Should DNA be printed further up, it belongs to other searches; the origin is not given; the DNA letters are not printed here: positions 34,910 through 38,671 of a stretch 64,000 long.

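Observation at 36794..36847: The M1-peptidase catalytic signatures are systematically lost: GGGWRMD replaces GAMEN and no HExxH occurs in any of the three paralogs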

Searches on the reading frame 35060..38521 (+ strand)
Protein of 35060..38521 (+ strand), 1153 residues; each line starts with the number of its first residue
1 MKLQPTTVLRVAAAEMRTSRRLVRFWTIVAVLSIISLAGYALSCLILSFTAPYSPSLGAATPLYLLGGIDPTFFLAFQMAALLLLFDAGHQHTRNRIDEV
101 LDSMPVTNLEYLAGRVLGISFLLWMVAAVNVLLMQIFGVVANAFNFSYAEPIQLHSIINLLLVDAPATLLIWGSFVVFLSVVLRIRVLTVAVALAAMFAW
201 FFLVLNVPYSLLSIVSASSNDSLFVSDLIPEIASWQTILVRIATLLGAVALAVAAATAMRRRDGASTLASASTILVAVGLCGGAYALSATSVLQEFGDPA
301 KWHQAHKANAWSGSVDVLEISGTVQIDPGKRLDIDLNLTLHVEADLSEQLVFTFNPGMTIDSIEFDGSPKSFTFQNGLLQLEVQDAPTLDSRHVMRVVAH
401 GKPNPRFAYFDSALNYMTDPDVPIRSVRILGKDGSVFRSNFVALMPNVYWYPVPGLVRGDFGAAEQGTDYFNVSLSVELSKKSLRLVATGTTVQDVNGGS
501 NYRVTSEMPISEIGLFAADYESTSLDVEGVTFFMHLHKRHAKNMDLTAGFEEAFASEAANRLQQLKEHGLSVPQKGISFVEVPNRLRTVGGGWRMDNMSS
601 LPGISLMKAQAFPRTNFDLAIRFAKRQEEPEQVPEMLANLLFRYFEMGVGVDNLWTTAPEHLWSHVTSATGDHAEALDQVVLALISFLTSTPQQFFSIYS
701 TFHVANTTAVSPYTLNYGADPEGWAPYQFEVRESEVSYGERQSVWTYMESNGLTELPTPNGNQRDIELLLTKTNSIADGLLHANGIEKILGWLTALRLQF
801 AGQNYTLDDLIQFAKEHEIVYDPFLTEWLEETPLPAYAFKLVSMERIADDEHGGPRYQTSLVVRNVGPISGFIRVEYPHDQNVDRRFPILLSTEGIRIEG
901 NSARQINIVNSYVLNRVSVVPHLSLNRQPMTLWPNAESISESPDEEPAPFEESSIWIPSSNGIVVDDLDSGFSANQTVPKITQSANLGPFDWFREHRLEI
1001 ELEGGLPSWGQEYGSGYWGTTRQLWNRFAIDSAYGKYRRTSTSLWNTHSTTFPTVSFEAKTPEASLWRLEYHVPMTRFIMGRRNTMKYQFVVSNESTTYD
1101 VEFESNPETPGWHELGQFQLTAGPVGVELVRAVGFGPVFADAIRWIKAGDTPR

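Call 7: search_protein_families(library=pfam, proteins=[window:35060-38521:+], max_evalue=1)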
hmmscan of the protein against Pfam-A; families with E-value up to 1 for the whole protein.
window:35060-38521:+ (1153 aa): 1 family
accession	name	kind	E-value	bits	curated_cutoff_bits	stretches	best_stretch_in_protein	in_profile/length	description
PF25275.1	Golvesin_C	-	8e-06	26.4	31.6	1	1025-1144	17-129/132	Golvesin C-terminal domain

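Call 8: search_protein_families(library=ncbifam, proteins=[window:35060-38521:+], max_evalue=1)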
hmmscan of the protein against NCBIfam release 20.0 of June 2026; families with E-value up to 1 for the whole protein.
window:35060-38521:+ (1153 aa): 0 families

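Call 11: search_solved_structures(query=window:35060-38521:+, max_evalue=10, show_alignments=2)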
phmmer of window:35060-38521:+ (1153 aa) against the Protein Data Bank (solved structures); distinct sequences matched with E-value up to 10: 0.
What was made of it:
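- Pfam, NCBIfam and PDB sequence searches give nothing (calls 7, 8, 11).
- Tried and rejected: Pfam, NCBIfam and phmmer against the PDB gave no M1 hit (calls 7, 8, 11).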

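Call 12: find_homologous_proteins(query=window:35060-38521:+)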
Query window:35060-38521:+ (1153 aa): 105 proteins with E <= 0.001 among 8000 candidates.
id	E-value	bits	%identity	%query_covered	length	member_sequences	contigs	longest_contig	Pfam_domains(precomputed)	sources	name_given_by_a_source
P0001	0.0e+0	2626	100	100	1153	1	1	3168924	PF25275.2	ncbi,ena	-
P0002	0.0e+0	2345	88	100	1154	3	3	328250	PF25275.2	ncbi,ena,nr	ncbi:MAG: hypothetical protein OXG08_05320 [Gammaproteobacteria bacterium]|nr:hypothetical protein [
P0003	0.0e+0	1738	67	100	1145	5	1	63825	-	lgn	-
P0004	0.0e+0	1437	58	99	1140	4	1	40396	PF25275.2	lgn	-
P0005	0.0e+0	1433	57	98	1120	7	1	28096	PF25275.2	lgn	-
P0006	0.0e+0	1429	56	98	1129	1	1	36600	PF25275.2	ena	-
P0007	0.0e+0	1426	57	98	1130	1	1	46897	PF25275.2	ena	-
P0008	0.0e+0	1424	57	98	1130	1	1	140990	PF25275.2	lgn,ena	-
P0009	0.0e+0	1420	57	99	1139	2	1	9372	PF25275.2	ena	-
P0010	0.0e+0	1410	57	95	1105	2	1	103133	-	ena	-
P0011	0.0e+0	1392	56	98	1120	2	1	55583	PF25275.2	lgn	-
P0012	0.0e+0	1378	55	95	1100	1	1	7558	PF25275.2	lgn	-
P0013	0.0e+0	1139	46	99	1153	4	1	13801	PF25275.2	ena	-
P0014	0.0e+0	1115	46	99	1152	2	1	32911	PF25275.2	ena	-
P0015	0.0e+0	1103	45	99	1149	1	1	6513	-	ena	-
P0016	0.0e+0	1094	45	99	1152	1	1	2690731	PF25275.2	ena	-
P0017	0.0e+0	1062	44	99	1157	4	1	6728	PF25275.2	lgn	-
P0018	0.0e+0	1059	44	100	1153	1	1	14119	PF25275.2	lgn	-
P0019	0.0e+0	1058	45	99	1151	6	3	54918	PF25275.2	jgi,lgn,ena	-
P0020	0.0e+0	1053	43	99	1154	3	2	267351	PF25275.2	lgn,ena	-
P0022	0.0e+0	1046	44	100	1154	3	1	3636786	PF25275.2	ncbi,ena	-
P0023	0.0e+0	1045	44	99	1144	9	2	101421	PF25275.2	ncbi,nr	ncbi:MAG: hypothetical protein F4227_04900 [Gammaproteobacteria bacterium]|nr:hypothetical protein [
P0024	0.0e+0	1042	44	99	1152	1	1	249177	PF25275.2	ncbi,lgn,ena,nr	ncbi:MAG: hypothetical protein F4W92_03845 [Gammaproteobacteria bacterium]|nr:hypothetical protein [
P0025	0.0e+0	1040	44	99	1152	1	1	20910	PF25275.2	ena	-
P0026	0.0e+0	1039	44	99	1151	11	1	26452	PF25275.2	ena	-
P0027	0.0e+0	1038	44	99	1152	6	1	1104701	PF25275.2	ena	-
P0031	0.0e+0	1024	43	99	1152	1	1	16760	PF25275.2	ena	-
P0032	0.0e+0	1024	43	97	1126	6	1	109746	PF25275.2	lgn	-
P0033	0.0e+0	1023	42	100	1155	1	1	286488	PF25275.2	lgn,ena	-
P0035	0.0e+0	1019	42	99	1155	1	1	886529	PF25275.2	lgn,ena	-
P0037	0.0e+0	1016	43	99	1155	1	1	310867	PF25275.2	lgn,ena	-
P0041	1.2e-296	1005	43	99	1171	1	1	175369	PF25275.2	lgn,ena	-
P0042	3.5e-294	997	42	99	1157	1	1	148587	PF25275.2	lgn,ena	-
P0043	1.7e-293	995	42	99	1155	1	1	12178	PF25275.2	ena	-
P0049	1.1e-280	952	36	72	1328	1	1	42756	-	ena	-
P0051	1.4e-277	942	41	97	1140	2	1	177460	PF25275.2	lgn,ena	-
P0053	5.5e-262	890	40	91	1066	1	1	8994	PF25275.2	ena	-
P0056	4.8e-251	854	39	99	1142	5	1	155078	PF25275.2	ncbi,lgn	-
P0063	2.2e-225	769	37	98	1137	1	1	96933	PF25275.2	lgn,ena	-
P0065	4.8e-225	768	38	98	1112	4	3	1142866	PF25275.2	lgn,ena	-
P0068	9.6e-218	744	37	98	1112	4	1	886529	PF25275.2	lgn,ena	-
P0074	1.3e-190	654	34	97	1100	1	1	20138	PF25275.2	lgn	-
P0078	1.5e-187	644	33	99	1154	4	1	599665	PF25275.2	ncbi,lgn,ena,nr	ncbi:MAG: hypothetical protein F4X56_04025 [Gammaproteobacteria bacterium]|nr:hypothetical protein [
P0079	1.8e-186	640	33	99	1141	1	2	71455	PF25275.2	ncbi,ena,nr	ncbi:MAG: hypothetical protein F4Z01_04120 [Gammaproteobacteria bacterium]|nr:hypothetical protein [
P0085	6.9e-125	436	29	99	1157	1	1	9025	PF25275.2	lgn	-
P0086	4.3e-109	384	28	98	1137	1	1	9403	PF25275.2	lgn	-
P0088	3.1e-106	375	29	94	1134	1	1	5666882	-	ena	-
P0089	6.2e-106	374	28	98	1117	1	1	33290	PF25275.2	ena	-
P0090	4.2e-105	371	28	99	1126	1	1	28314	PF25275.2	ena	-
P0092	1.9e-104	369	28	98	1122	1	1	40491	PF25275.2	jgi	-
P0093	3.0e-104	368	29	98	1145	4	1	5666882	PF25275.2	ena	-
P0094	2.4e-102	362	27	97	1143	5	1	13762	PF25275.2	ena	-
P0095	3.7e-102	361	28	98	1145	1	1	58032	PF25275.2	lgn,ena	-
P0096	7.3e-101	357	27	100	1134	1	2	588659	PF25275.2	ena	-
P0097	3.3e-99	351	28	99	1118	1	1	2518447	PF25275.2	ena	-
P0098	2.0e-97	345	27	98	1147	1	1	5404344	PF25275.2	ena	-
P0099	6.9e-92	327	27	95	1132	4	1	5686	PF25275.2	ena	-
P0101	3.8e-89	318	29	73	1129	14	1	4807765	-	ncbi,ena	-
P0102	1.5e-79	286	25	99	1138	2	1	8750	-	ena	-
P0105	7.9e-5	39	23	29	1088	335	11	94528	PF25275.2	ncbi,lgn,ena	-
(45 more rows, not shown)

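Call 14: search_solved_structures(query=A1, max_evalue=10, show_alignments=3)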
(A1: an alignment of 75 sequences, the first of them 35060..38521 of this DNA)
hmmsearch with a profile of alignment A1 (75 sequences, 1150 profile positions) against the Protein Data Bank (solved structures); distinct sequences matched with E-value up to 10: 2.
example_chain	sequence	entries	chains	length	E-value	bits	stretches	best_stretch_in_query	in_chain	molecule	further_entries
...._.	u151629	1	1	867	0.32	11.8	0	474-523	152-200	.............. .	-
6agz_A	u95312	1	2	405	2.1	9.1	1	606-693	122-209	Old Yellow Enzyme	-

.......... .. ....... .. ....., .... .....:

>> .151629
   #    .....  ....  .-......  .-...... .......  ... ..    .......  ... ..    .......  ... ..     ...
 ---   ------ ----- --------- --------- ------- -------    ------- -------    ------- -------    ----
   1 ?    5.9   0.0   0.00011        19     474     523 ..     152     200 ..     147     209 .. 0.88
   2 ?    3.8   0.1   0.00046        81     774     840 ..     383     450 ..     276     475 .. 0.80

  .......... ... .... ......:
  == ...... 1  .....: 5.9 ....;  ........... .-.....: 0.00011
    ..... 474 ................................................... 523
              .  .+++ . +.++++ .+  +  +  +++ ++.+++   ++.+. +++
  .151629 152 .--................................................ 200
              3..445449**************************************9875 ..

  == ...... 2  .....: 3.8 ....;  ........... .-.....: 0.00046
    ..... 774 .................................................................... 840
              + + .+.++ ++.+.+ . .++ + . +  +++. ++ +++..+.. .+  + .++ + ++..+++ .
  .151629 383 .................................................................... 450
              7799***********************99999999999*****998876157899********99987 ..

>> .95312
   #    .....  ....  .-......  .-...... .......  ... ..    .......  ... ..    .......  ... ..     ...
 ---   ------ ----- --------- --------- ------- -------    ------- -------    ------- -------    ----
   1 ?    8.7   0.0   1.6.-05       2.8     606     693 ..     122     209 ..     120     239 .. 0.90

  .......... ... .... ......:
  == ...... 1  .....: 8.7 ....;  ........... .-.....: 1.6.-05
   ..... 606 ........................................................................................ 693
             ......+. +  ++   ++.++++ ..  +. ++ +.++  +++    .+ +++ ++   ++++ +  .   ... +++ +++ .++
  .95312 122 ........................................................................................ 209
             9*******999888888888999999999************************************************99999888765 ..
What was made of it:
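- The best, though non-significant, PDB profile hit is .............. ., in two collinear pieces (call 14). The PDB profile hit is not significant (E 0.32, call 14).
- Tried and rejected: The family profile against PDB sequences gave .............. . only at E 0.32 (call 14).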

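Call 18: search_protein_families(library=pfam, proteins=[P0105, P0101, P0102, P0088, P0049], max_evalue=1)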
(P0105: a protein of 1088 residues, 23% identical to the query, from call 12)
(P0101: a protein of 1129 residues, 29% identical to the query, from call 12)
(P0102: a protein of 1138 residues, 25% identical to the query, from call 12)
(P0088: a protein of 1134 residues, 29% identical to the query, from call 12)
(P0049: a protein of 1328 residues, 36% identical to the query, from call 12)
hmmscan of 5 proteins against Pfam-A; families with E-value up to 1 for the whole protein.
P0105 (1088 aa): 2 families
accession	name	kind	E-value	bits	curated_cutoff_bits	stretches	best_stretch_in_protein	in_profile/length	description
PF25275.1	Golvesin_C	-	1.1e-10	42.1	31.6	1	940-1052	14-117/132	Golvesin C-terminal domain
PF12679.13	ABC2_membrane_2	-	0.00018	21.3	27.2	1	16-201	10-209/283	ABC-2 family transporter protein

P0101 (1129 aa): 1 family
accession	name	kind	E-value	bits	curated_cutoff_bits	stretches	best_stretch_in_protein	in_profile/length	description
PF25275.1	Golvesin_C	-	0.00031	21.3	31.6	1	1072-1121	78-129/132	Golvesin C-terminal domain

P0102 (1138 aa): 1 family
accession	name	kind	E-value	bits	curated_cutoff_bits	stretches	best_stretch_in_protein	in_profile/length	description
PF25275.1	Golvesin_C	-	0.00062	20.3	31.6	1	1017-1132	16-129/132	Golvesin C-terminal domain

P0088 (1134 aa): 2 families
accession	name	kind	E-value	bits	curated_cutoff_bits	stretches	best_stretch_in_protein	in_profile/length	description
PF25275.1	Golvesin_C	-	3.7e-05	24.2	31.6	1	1073-1115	86-130/132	Golvesin C-terminal domain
PF12698.13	ABC2_membrane_3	-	0.017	14.7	31.6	1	48-209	162-291/347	ABC-2 family transporter protein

P0049 (1328 aa): 1 family
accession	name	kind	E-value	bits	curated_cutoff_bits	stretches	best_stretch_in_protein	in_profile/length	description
PF25275.1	Golvesin_C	-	0.0017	18.9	31.6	1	1257-1324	66-131/132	Golvesin C-terminal domain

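Call 22: find_encoding_contigs(protein=P0101, flank=10000, max_places=2)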
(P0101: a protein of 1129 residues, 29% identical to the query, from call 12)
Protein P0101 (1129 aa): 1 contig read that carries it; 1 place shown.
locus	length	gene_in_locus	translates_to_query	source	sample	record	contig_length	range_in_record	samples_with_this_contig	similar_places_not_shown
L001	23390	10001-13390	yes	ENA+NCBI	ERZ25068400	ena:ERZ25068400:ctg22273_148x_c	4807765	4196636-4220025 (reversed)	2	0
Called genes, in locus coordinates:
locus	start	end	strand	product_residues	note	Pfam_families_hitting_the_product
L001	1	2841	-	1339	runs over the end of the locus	PF00041:fn3, PF14580:LRR_9 (faint), PF23952:LRR_EndoS (faint), PF12799:LRR_4 (weak), PF23598:LRR_14 (weak), PF12799:LRR_4, PF13855:LRR_8 (weak), PF12799:LRR_4 (weak), +3 more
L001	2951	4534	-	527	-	PF13191:AAA_16, PF13401:AAA_22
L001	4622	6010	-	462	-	PF00483:NTP_transferase, PF01128:IspD, PF12804:NTP_transf_3, PF25084:LbH_EIF2B (faint), PF00132:Hexapep (weak), PF14602:Hexapep_2 (faint), PF25087:GMPPB_C, PF00132:Hexapep (weak)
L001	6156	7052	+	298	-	PF00483:NTP_transferase, PF12804:NTP_transf_3 (weak)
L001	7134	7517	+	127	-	-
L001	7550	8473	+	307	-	PF01259:SAICAR_synt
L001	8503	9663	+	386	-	PF01808:AICARFT_IMPCHas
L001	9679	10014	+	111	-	-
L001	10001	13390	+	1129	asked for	-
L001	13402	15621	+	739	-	PF00580:UvrD-helicase, PF13245:AAA_19, PF13361:UvrD_C, PF13538:UvrD_C_2 (weak), PF21196:PcrA_UvrD_tudor (weak)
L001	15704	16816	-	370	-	PF13808:DDE_Tnp_1_assoc, PF01609:DDE_Tnp_1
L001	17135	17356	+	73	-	PF05016:ParE_toxin (weak)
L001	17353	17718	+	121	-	PF13560:HTH_31, PF01381:HTH_3, PF13443:HTH_26 (weak)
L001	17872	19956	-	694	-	PF02463:SMC_N (faint), PF13175:AAA_15, PF13304:AAA_21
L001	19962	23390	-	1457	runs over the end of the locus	PF13156:Mrr_cat_2, PF00270:DEAD (faint), PF04851:ResIII, PF00271:Helicase_C (weak), PF01170:UPF0020 (weak)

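Call 23: find_encoding_contigs(protein=P0088, flank=10000, max_places=2)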
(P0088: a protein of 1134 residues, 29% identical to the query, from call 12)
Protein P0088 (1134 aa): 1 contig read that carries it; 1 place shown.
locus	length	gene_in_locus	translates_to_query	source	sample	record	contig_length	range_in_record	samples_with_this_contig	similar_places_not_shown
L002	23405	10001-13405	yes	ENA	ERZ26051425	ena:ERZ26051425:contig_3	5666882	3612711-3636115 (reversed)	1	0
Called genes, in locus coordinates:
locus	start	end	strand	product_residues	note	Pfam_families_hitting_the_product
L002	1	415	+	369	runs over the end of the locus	-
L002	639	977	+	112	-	-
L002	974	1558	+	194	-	-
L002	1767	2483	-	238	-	PF05685:Uma2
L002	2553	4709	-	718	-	PF17764:PriA_3primeBD, PF00270:DEAD, PF04851:ResIII, PF18319:Zn_ribbon_PriA, PF00271:Helicase_C (weak), PF18074:PriA_C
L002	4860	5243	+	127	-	PF03965:Penicillinase_R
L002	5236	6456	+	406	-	PF05569:Peptidase_M56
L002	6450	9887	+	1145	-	PF25275:Golvesin_C (weak)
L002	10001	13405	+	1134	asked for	-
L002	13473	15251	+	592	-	-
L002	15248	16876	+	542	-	-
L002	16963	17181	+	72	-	PF01197:Ribosomal_L31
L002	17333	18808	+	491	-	PF01435:Peptidase_M48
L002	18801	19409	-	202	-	PF04336:ACP_PD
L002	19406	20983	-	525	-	PF04262:Glu_cys_ligase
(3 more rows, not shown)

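Call 30: find_encoding_contigs(protein=P0022, flank=10000, max_places=2)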
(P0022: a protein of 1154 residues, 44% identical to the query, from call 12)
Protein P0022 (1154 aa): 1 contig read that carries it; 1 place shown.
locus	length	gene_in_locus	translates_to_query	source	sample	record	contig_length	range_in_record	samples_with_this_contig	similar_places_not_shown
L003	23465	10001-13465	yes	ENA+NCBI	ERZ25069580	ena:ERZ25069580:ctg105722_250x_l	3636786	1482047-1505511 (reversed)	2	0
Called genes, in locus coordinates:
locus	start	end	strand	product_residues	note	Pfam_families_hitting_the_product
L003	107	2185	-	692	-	PF00578:AhpC-TSA, PF08534:Redoxin, PF00085:Thioredoxin, PF13905:Thioredoxin_8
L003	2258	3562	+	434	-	PF13701:DDE_Tnp_1_4, PF01609:DDE_Tnp_1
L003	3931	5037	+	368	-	PF13180:PDZ_2 (weak), PF01435:Peptidase_M48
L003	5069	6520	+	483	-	PF00884:Sulfatase, PF16347:SGSH_C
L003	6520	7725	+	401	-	PF05721:PhyH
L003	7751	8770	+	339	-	PF01408:GFO_IDH_MocA, PF02894:GFO_IDH_MocA_C, PF22725:GFO_IDH_MocA_C3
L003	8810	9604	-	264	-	-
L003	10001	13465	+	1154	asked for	PF25275:Golvesin_C (weak)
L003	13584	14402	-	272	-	PF00459:Inositol_P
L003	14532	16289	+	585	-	PF02463:SMC_N (faint), PF00005:ABC_tran, PF13304:AAA_21 (faint)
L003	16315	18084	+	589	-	PF00005:ABC_tran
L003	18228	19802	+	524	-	PF00070:Pyr_redox (weak), PF00890:FAD_binding_2 (faint), PF01266:DAO, PF01494:FAD_binding_3 (faint), PF01593:Amino_oxidase, PF01946:Thi4 (faint), PF03486:HI0933_like (faint), PF13450:NAD_binding_8, +2 more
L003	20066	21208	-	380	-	PF00665:rve, PF13683:rve_3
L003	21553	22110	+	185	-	PF13356:Arm-DNA-bind_3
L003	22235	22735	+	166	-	PF00589:Phage_integrase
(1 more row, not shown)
